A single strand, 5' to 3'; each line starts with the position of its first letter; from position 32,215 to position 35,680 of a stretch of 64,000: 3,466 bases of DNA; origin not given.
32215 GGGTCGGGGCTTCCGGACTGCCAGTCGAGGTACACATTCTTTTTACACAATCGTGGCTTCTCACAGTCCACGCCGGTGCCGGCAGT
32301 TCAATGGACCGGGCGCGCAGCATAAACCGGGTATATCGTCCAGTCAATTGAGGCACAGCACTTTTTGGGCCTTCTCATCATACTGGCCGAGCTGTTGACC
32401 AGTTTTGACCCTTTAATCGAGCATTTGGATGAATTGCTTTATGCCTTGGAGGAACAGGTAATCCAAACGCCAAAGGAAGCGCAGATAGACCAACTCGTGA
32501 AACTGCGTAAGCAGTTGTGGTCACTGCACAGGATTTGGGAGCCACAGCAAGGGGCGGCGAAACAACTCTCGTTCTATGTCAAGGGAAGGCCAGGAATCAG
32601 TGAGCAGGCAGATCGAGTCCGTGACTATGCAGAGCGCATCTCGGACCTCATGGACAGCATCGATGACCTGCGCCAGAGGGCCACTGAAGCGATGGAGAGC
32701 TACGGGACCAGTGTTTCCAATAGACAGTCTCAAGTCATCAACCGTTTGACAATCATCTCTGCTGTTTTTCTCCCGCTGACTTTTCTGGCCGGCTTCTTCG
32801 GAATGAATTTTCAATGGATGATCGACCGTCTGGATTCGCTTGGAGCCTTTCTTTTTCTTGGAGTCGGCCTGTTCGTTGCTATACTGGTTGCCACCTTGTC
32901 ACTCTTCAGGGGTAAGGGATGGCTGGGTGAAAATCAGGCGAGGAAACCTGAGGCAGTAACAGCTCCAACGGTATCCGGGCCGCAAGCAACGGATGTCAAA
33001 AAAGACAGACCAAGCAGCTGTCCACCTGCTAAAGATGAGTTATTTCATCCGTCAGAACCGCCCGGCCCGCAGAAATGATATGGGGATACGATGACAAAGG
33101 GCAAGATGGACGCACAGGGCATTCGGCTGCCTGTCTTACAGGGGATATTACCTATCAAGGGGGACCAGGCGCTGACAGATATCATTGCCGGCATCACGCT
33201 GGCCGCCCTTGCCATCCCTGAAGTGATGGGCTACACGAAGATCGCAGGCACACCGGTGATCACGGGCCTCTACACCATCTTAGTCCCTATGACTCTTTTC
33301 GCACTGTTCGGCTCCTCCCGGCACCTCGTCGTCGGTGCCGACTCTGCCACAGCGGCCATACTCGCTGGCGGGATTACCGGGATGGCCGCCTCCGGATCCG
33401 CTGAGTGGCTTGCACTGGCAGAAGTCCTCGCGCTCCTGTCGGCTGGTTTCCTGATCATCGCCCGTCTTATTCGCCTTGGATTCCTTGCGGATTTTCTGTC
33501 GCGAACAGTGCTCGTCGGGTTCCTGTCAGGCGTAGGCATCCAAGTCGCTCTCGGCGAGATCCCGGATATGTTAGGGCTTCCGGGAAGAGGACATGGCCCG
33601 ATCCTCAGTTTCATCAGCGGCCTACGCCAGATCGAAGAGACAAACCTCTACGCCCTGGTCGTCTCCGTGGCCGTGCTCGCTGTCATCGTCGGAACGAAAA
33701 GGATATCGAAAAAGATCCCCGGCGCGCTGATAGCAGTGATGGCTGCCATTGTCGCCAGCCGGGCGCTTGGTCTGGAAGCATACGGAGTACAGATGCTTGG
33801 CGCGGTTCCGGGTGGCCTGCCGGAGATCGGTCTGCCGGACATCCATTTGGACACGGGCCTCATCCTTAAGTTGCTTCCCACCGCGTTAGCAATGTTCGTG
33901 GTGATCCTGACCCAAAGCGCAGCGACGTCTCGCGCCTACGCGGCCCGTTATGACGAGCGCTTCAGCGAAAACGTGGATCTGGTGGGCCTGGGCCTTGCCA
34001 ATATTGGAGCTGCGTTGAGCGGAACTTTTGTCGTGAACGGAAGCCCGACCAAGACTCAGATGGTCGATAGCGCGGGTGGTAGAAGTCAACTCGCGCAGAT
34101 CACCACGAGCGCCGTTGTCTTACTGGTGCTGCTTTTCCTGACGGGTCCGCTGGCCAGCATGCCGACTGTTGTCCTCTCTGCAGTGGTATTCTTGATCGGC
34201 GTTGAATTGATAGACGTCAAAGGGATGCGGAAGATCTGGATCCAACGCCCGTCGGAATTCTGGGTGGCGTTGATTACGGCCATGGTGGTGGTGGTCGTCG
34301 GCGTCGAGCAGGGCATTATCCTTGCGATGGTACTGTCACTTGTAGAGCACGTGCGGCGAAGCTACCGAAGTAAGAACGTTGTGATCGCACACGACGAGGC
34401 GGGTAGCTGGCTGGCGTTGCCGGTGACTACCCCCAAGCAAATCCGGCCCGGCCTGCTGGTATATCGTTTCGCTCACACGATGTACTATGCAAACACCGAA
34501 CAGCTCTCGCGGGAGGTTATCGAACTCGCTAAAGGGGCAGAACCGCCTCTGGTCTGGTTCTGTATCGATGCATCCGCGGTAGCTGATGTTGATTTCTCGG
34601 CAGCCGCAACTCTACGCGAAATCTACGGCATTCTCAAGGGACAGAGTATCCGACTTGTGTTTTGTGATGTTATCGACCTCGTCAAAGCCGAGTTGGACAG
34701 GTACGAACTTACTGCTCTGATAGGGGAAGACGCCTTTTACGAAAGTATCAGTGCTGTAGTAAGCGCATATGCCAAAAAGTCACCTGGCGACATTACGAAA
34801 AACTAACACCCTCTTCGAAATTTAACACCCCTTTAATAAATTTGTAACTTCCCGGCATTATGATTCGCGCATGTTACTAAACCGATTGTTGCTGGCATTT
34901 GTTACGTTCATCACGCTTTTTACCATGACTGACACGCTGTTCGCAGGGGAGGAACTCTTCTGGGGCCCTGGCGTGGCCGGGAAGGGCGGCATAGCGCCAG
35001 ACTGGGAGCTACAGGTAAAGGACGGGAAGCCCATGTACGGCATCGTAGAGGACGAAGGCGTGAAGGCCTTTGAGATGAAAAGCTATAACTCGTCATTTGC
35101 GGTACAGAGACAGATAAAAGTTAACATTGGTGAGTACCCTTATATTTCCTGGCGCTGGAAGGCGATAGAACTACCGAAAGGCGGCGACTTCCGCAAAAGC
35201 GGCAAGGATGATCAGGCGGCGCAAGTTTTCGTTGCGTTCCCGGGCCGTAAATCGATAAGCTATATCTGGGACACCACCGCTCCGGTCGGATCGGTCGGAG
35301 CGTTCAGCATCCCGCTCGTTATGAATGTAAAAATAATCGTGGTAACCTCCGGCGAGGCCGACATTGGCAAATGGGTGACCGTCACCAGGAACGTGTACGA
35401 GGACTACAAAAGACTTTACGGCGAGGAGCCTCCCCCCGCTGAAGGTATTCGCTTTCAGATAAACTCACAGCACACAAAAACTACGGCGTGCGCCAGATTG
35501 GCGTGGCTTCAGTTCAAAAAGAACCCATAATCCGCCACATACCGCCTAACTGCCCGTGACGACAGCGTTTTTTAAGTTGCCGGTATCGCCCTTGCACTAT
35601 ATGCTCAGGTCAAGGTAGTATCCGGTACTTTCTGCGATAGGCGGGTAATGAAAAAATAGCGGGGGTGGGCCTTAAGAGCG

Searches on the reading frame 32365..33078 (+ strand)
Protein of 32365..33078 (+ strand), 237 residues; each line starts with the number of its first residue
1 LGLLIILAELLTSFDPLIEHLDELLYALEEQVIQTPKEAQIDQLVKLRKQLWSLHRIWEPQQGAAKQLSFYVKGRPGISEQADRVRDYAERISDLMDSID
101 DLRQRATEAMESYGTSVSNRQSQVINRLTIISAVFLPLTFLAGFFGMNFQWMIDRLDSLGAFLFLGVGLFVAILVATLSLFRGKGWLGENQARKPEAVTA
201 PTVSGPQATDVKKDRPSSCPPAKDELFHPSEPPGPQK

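Call 22: search_protein_families(library=pfam, proteins=[window:32365-33078:+], max_evalue=0.001)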
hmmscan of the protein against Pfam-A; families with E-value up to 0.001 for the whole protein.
window:32365-33078:+ (237 aa): 1 family
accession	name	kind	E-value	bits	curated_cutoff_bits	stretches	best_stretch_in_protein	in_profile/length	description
PF01544.23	CorA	-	8.3e-36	124.2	27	1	4-182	113-291/292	CorA-like Mg2+ transporter protein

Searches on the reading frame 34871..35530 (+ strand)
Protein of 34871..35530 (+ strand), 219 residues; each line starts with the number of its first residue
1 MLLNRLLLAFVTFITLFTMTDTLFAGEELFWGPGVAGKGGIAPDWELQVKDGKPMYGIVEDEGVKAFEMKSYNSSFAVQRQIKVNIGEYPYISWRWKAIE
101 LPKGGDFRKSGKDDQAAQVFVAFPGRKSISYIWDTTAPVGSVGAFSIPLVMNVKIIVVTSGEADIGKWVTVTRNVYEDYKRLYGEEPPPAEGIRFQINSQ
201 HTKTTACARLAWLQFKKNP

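Call 22: search_protein_families(library=pfam, proteins=[window:34871-35530:+], max_evalue=0.001)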
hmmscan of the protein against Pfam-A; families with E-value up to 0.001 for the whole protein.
window:34871-35530:+ (219 aa): 1 family
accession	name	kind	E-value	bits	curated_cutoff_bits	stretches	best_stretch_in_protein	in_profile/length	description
PF11249.13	DUF3047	-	1.4e-32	113.3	27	1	49-210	10-194/198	Protein of unknown function (DUF3047)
